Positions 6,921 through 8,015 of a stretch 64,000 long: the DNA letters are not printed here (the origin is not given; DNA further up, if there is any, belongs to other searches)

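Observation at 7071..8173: SPFH (stomatin/flotillin-like) gene translationally coupled to a small TM gene, directly upstream of holin-endolysin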

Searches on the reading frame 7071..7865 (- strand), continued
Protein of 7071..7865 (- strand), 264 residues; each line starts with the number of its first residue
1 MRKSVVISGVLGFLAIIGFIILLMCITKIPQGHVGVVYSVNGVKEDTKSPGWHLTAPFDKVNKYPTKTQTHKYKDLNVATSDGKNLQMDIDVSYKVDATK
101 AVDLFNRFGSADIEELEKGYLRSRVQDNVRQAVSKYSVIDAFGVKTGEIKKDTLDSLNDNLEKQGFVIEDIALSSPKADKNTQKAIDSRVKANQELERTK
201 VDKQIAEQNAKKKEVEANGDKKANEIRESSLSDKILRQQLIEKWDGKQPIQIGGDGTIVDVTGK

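Call 40: get_annotated_region(hit=H51, flank=4000)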
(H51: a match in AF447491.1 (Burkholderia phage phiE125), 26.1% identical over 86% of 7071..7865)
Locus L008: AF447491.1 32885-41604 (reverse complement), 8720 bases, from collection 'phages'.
description: Burkholderia phage phiE125, complete genome.
organism: Burkholderia phage phiE125 (NCBI taxid 2883940)
taxonomy: Viruses; Duplodnaviria; Heunggongvirae; Uroviricota; Caudoviricetes; Stanholtvirus; Stanholtvirus E125
host: -; source: -; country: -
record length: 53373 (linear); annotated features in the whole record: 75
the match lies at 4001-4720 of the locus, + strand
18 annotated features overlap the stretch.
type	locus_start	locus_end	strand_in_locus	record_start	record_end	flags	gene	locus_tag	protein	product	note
CDS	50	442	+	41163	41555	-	52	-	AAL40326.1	gp52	putative repressor protein; similar to Xylella fastidiosa XF0499, AE003899; Prophage e14 protein b1145, F64859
CDS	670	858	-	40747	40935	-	51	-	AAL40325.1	gp51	hypothetical protein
CDS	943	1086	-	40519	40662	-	50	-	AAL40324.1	gp50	hypothetical protein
CDS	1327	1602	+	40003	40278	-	49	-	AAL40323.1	gp49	hypothetical protein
CDS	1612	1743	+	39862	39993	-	48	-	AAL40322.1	gp48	hypothetical protein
CDS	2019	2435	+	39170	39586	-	47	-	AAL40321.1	gp47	hypothetical protein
CDS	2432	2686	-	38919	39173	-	46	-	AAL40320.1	gp46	hypothetical protein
CDS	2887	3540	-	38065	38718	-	45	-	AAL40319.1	gp45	hypothetical protein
CDS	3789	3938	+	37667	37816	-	44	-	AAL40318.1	gp44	hypothetical protein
CDS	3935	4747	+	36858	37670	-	43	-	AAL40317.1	gp43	conserved hypothetical protein; similar to Yersinia pestis YPMT1.49c, NC_003134; Salmonella enterica HCM2.0006c, ...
CDS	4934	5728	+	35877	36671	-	42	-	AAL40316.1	gp42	hypothetical protein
CDS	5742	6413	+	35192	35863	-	41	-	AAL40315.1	gp41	conserved hypothetical protein; similar to CP-933O Z2097, AE005346; CP-933U Z3120, AE005422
CDS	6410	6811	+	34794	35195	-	40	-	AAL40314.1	gp40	hypothetical protein; similar to Phage Mx8 p77, AF396866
repeat_region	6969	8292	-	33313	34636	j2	-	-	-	-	target site duplication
mobile_element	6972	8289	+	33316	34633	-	-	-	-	insertion sequence:ISBt3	-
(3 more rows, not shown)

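Call 42: find_homologous_proteins(query=window:7071-7865:-, max_evalue=0.00001)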
Query window:7071-7865:- (264 aa): 202 proteins with E <= 0.00001 among 813 candidates; the best 120 are listed.
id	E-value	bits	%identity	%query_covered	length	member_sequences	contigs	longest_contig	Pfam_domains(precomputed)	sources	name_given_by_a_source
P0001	1.5e-164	563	99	100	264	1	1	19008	PF01145.32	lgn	-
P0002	9.2e-164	561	98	100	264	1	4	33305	PF01145.32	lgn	-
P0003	3.2e-163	559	98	100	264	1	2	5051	PF01145.32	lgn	-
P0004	1.6e-158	544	96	99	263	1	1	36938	PF01145.32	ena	-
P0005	3.4e-157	539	94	100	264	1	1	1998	PF01145.32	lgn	-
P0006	4.2e-157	539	94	100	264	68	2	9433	PF01145.32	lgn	-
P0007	4.7e-157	539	94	100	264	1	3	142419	PF01145.32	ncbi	-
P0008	2.3e-156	537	93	100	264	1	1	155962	PF01145.32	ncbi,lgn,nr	ncbi:putative membrane protein [Staphylococcus phage Stab23]|nr:putative membrane protein [Staphyloc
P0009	1.7e-155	534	92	100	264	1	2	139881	PF01145.32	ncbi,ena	-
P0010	9.9e-154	528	96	90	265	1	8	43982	PF01145.32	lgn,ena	-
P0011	1.3e-153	528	96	90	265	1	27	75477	PF01145.32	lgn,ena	-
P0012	4.7e-153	526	91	100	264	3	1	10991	PF01145.32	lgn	-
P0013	7.3e-153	525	91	100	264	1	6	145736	PF01145.32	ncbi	-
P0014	9.4e-153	525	95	90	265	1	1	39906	PF01145.32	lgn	-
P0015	1.1e-152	525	95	90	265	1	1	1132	PF01145.32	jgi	-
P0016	1.2e-152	524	91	100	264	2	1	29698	PF01145.32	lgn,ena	-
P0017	2.1e-152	524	90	100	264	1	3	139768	PF01145.32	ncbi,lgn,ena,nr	ncbi:membrane protein [Staphylococcus virus vB_SurM-PSU5]|nr:membrane protein [Staphylococcus virus 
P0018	8.6e-152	522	92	99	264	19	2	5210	PF01145.32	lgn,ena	-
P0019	9.2e-152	522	92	99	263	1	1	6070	PF01145.32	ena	-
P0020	2.6e-151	520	92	99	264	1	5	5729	PF01145.32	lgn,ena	-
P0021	3.4e-151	520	91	99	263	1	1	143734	PF01145.32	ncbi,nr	ncbi:hypothetical protein vBSauClo6_201 [Staphylococcus phage vB_Sau_Clo6]|nr:hypothetical protein v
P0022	1.3e-150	518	92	99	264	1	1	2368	PF01145.32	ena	-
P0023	9.2e-150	515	90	98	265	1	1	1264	PF01145.32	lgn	-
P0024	1.4e-149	514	89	98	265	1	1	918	PF01145.32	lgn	-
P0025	2.0e-149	514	90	98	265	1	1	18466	PF01145.32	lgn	-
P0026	2.2e-149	514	90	98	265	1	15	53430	PF01145.32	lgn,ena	-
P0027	2.2e-149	514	90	98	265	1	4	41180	PF01145.32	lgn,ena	-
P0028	2.3e-149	514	90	99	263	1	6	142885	PF01145.32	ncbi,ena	ncbi:lipoprotein [Staphylococcus phage PG-2021_16]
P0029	2.7e-149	513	90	98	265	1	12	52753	PF01145.32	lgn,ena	-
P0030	6.6e-149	512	90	98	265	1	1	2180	PF01145.32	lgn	-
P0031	1.2e-148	511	90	98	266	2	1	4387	PF01145.32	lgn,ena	-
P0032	1.7e-148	511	89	98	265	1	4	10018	PF01145.32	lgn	-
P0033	1.9e-148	511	89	98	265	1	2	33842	PF01145.32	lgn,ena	-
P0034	2.7e-148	510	89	99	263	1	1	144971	PF01145.32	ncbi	ncbi:lipoprotein [Staphylococcus phage PG-2021_17]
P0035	2.1e-147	507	89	98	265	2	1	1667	PF01145.32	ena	-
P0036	2.4e-147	507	88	99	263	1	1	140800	PF01145.32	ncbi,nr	ncbi:lipoprotein [Staphylococcus phage Biyabeda-mokiny_2]|nr:lipoprotein [Staphylococcus phage Biyab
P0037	2.4e-147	507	88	99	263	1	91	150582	PF01145.32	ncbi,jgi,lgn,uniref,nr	ncbi:prohibitin family protein [Staphylococcus aureus]|jgi:regulator of protease activity HflC (stom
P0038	2.4e-147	507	90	99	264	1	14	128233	PF01145.32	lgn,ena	-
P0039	9.9e-147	505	88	98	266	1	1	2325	PF01145.32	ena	-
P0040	1.2e-146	505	88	98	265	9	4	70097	PF01145.32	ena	-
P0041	1.3e-146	505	87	98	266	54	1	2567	PF01145.32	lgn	-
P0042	1.7e-146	504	87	99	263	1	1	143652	PF01145.32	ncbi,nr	ncbi:putative membrane protein [Staphylococcus phage vB_SauM_LM12]|nr:putative membrane protein [Sta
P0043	4.0e-146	503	88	99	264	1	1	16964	PF01145.32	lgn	-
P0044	4.8e-146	503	89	99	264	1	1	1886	PF01145.32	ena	-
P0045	5.5e-146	503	89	99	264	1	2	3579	PF01145.32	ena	-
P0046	1.0e-145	502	87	99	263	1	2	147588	PF01145.32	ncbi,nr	ncbi:hypothetical protein SAM1_00070 [Staphylococcus phage SAM1]|nr:putative membrane protein [Staph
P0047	9.1e-145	499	90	95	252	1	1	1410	PF01145.32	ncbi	ncbi:prohibitin family protein, partial [Klebsiella pneumoniae]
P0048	2.9e-134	464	89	91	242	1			PF01145.32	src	-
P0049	3.3e-115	402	72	95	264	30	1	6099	PF01145.32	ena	-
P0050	6.7e-115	401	71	95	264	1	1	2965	PF01145.32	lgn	-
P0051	5.8e-113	394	69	98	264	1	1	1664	PF01145.32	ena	-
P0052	2.5e-112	392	73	90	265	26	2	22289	PF01145.32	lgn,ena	-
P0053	6.4e-112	391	67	98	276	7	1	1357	PF01145.32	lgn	-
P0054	6.7e-112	391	67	98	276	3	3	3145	PF01145.32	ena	-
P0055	7.6e-111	388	72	92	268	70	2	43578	PF01145.32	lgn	-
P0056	1.5e-110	387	69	99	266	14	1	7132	PF01145.32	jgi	-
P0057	2.6e-109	382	71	92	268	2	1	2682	PF01145.32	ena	-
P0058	2.7e-108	379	65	98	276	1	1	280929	PF01145.32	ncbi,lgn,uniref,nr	ncbi:prohibitin family protein [Macrococcus lamae]|uniref:Prohibitin family protein n=1 Tax=Macrococ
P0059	1.0e-106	374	67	96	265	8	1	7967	PF01145.32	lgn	-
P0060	1.3e-106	374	65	98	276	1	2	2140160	PF01145.32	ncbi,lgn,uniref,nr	ncbi:prohibitin family protein [Macrococcus equipercicus]|uniref:Prohibitin family protein n=1 Tax=M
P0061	3.1e-106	372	67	97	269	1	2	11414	PF01145.32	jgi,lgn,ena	-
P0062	8.2e-106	371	64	98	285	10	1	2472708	PF01145.32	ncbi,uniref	ncbi:prohibitin family protein [Macrococcus animalis]|uniref:prohibitin family protein n=1 Tax=Macro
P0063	1.8e-104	367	66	91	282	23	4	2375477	PF01145.32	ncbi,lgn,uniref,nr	ncbi:prohibitin family protein [Macrococcoides bohemicum]|uniref:Prohibitin family protein n=1 Tax=M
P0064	5.3e-104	365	63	98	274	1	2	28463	PF01145.32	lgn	-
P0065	5.3e-104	365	63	98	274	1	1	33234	PF01145.32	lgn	-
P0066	5.9e-104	365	63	98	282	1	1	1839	PF01145.32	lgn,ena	-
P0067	5.9e-104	365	63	98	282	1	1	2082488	PF01145.32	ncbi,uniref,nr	ncbi:prohibitin family protein [Macrococcus bovicus]|uniref:prohibitin family protein n=1 Tax=Macroc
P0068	1.3e-103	364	63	98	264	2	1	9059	PF01145.32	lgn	-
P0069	1.8e-103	363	63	98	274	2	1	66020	PF01145.32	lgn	-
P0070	2.0e-103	363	63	98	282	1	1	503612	PF01145.32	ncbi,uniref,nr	ncbi:prohibitin family protein [Macrococcus bovicus]|uniref:Prohibitin family protein n=1 Tax=Macroc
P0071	3.5e-103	362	67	91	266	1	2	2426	PF01145.32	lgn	-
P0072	4.5e-103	362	62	98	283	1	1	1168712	PF01145.32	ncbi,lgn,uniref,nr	ncbi:prohibitin family protein [Macrococcus carouselicus]|uniref:Prohibitin family protein n=1 Tax=M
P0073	6.0e-103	362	63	98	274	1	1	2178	PF01145.32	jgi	-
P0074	6.6e-103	362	63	98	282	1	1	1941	PF01145.32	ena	-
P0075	7.9e-103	361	62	98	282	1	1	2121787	PF01145.32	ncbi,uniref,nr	ncbi:prohibitin family protein [Macrococcus brunensis]|uniref:prohibitin family protein n=1 Tax=Macr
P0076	1.4e-102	361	60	99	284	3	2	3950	PF01145.32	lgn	-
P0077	3.6e-102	359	62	98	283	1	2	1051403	PF01145.32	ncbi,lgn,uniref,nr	ncbi:prohibitin family protein [Macrococcus hajekii]|uniref:Prohibitin family protein n=1 Tax=Macroc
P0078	3.7e-102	359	64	91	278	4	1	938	PF01145.32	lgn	-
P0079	7.6e-100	352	63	91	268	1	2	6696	PF01145.32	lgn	-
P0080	2.8e-97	343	60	100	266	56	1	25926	PF01145.32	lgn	-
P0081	8.5e-96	338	60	96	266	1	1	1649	PF01145.32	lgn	-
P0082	4.4e-95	336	59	95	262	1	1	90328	PF01145.32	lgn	-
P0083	3.6e-94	333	58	98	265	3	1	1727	PF01145.32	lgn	-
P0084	2.9e-93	330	59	93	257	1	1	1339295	PF01145.32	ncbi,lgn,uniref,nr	ncbi:prohibitin family protein [Staphylococcus chromogenes]|uniref:prohibitin family protein n=1 Tax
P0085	4.5e-93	329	58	93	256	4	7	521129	PF01145.32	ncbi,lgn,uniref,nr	ncbi:prohibitin family protein [Staphylococcus hyicus]|uniref:prohibitin family protein n=1 Tax=Stap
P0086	6.8e-93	329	59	91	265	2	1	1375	PF01145.32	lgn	-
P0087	7.7e-93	329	61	89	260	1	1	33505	PF01145.32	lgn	-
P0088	1.5e-92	328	58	98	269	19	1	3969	PF01145.32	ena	-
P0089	1.6e-92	327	61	89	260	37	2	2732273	PF01145.32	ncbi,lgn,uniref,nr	ncbi:prohibitin family protein [Staphylococcus pseudintermedius]|uniref:prohibitin family protein n=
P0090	1.7e-92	327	60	89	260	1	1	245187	PF01145.32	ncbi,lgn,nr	ncbi:prohibitin family protein [Staphylococcus pseudintermedius]|nr:prohibitin family protein [Staph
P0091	3.6e-92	326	60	90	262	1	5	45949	PF01145.32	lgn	-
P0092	1.3e-90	321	54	98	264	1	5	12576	PF01145.32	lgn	-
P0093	5.5e-88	313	55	97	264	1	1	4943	PF01145.32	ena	-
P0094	1.3e-86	308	59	93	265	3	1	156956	PF01145.32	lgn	-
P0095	3.3e-86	307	58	96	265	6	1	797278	PF01145.32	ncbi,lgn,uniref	ncbi:prohibitin family protein [Staphylococcus gallinarum]|uniref:prohibitin family protein n=1 Tax=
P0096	7.6e-83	296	83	64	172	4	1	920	PF01145.32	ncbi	ncbi:SPFH domain-containing protein, partial [Klebsiella pneumoniae]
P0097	3.9e-78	280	53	95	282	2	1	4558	PF01145.32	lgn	-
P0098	9.0e-77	276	51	97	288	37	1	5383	PF01145.32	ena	-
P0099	1.6e-76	275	49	99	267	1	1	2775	PF01145.32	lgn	-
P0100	5.2e-76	273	59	78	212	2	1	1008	PF01145.32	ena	-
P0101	1.5e-72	262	71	66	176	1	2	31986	PF01145.32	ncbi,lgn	-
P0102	9.3e-72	260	49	90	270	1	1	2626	PF01145.32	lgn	-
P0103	1.6e-70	255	46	98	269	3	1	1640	PF01145.32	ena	-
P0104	7.1e-70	253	46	99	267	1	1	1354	PF01145.32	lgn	-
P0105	8.0e-70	253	47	91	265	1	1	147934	PF01145.32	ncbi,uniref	ncbi:prohibitin family protein [Lysinibacillus xylanilyticus]|uniref:prohibitin family protein n=1 T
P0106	8.6e-70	253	49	94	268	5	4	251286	PF01145.32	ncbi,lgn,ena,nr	ncbi:hypothetical protein Goe21_01960 [Bacillus phage vB_BsuM-Goe21]|nr:hypothetical protein Goe21_0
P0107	1.1e-69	253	45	98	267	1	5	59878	PF01145.32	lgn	-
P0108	2.2e-69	252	46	97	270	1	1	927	PF01145.32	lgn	-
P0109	8.2e-69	250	45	98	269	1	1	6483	PF01145.32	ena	-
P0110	9.7e-69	250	46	97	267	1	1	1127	PF01145.32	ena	-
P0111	3.5e-68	248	48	94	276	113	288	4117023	PF01145.32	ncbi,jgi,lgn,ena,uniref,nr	ncbi:prohibitin family protein [Bacillus sp. NEAU-CP5]|jgi:regulator of protease activity HflC (stom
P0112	3.8e-68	248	48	88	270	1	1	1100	PF01145.32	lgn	-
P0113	2.1e-67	245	46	90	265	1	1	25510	PF01145.32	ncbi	-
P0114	2.4e-67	245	45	98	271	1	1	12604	PF01145.32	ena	-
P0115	4.3e-67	244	46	94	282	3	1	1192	PF01145.32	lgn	-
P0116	4.8e-67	244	44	98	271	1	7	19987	PF01145.32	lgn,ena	-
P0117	6.5e-67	244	43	98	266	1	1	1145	PF01145.32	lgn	-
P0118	9.2e-67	243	45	98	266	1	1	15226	PF01145.32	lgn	-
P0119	2.0e-66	242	46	98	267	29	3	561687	PF01145.32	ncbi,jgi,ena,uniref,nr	ncbi:prohibitin family protein [Bacillus haynesii]|uniref:prohibitin family protein n=1 Tax=Bacillus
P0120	4.4e-66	241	45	96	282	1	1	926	PF01145.32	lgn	-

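Call 43: find_encoding_contigs(protein=P0089, flank=8000, max_places=3)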
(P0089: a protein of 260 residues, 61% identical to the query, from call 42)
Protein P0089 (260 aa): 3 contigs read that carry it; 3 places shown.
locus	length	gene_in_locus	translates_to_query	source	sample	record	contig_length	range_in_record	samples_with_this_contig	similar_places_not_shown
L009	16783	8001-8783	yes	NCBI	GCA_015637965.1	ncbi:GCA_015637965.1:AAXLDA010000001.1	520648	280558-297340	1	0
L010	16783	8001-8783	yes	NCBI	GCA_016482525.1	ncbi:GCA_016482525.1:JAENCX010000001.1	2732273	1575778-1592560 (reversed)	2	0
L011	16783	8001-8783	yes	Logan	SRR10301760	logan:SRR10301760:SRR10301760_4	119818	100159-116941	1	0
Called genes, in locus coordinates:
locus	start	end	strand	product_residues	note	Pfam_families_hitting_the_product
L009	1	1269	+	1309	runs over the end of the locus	PF02811:PHP, PF07733:DNA_pol3_alpha, PF17657:DNA_pol3_finger, PF14579:HHH_6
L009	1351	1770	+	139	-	-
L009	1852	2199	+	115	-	-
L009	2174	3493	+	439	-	PF01068:DNA_ligase_A_M, PF14743:DNA_ligase_OB_2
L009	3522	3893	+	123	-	PF00565:SNase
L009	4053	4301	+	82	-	-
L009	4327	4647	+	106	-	-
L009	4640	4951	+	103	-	-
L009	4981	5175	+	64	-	-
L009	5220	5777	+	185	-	PF05014:Nuc_deoxyrib_tr (faint)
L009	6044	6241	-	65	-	-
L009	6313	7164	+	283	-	PF00145:DNA_methylase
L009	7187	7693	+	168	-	-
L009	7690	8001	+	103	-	-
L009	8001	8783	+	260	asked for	PF01145:Band_7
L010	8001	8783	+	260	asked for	PF01145:Band_7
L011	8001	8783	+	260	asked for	PF01145:Band_7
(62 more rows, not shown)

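Call 44: find_encoding_contigs(protein=P0060, flank=8000, max_places=2)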
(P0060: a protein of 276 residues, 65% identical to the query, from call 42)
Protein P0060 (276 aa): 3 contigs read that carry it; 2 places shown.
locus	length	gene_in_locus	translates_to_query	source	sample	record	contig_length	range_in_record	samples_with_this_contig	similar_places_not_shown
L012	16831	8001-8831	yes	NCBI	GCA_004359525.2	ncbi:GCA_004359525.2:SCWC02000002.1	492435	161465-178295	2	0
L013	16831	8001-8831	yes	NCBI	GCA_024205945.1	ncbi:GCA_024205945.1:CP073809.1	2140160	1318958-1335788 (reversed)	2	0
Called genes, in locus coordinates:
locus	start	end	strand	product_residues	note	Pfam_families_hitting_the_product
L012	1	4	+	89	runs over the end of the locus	PF06135:IreB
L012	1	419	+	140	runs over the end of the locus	PF03652:RuvX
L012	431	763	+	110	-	PF06949:DUF1292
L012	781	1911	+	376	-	PF02618:YceG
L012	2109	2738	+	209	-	PF01135:PCMT (weak), PF01596:Methyltransf_3, PF13847:Methyltransf_31 (weak), PF13578:Methyltransf_24, PF13649:Methyltransf_25 (weak)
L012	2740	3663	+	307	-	PF01136:Peptidase_U32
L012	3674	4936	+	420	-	PF01136:Peptidase_U32, PF16325:Peptidase_U32_C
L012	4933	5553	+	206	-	PF00485:PRK, PF13238:AAA_18 (weak)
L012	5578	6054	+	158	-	PF03449:GreA_GreB_N, PF01272:GreA_GreB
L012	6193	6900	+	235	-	PF01048:PNP_UDP_1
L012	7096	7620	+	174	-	PF00702:Hydrolase, PF09419:PGP_phosphatase (weak), PF08282:Hydrolase_3 (faint), PF13419:HAD_2, PF13242:Hydrolase_like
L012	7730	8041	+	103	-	-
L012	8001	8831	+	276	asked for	PF01145:Band_7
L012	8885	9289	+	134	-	PF04677:CwfJ_C_1 (faint), PF11969:DcpS_C, PF01230:HIT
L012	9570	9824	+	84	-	-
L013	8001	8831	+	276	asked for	PF01145:Band_7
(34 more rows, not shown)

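Call 45: find_encoding_contigs(protein=P0111, flank=8000, max_places=3)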
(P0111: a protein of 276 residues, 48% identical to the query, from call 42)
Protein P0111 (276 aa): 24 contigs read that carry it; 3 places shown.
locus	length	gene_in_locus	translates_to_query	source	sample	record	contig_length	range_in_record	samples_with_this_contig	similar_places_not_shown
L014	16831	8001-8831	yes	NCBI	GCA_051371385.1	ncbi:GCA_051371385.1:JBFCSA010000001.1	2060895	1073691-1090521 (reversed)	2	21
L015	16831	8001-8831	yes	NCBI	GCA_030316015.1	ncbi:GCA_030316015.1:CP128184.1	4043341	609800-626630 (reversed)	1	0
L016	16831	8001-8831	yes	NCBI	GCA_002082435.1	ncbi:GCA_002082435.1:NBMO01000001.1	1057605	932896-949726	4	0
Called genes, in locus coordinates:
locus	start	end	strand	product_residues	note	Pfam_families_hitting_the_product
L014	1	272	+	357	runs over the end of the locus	PF00296:Bac_luciferase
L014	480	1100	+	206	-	PF03067:LPMO_10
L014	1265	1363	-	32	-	PF09680:YjcZ_2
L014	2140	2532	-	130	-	PF25411:DUF7888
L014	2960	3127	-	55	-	-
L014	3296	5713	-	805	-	PF11962:Peptidase_G2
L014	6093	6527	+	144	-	PF22769:DCD, PF00692:dUTPase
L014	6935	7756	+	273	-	PF05908:Gamma_PGA_hydro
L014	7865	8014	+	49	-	-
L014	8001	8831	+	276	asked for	PF01145:Band_7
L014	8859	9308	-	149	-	PF10710:DUF2512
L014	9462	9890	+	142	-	-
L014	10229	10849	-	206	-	PF01726:LexA_DNA_bind, PF12802:MarR_2 (weak), PF00717:Peptidase_S24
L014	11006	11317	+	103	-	PF01476:LysM (weak)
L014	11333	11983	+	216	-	PF00239:Resolvase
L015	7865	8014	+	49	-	-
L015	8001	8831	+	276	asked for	PF01145:Band_7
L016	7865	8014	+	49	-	-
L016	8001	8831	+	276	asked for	PF01145:Band_7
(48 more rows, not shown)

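Call 52: find_related_loci(query=A2, collection=viral_contigs, flank=6000)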
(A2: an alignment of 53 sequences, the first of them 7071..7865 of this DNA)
Query A2 (264 aa) in viral_contigs; peptide patterns used: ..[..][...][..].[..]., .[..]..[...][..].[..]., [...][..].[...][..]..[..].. (x = any residue, [..] = any of these).
599 stretches matched a pattern (row limit reached: there are more); 371 encode a relative of the query (tblastn E <= 1e-3); the best 80 are kept; 80 distinct loci.
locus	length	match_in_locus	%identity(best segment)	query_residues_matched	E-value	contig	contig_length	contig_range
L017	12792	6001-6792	100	1-264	1e-175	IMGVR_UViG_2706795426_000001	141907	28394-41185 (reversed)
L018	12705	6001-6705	61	25-259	9e-97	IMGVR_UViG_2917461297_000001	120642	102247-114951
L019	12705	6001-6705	61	25-259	1e-96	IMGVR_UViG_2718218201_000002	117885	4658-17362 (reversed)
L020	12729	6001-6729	57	6-251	4e-95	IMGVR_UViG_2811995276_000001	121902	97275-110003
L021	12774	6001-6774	48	1-253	6e-76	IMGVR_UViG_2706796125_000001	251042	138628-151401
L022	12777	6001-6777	46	1-258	6e-74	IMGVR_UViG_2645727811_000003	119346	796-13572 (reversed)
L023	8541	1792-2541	36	23-261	2e-48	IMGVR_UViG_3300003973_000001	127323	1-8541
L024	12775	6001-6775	39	1-258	6e-45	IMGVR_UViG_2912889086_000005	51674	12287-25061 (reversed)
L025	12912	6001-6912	31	6-262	6e-37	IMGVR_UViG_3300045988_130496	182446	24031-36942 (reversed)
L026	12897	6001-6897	27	3-257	2e-35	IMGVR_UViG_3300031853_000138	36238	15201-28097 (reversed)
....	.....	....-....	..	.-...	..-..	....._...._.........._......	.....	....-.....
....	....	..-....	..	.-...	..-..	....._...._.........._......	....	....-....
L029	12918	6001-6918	29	1-260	2e-35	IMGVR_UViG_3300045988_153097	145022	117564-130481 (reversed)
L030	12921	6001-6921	29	1-261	5e-35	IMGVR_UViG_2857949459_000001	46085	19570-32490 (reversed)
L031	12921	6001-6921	29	1-261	1e-34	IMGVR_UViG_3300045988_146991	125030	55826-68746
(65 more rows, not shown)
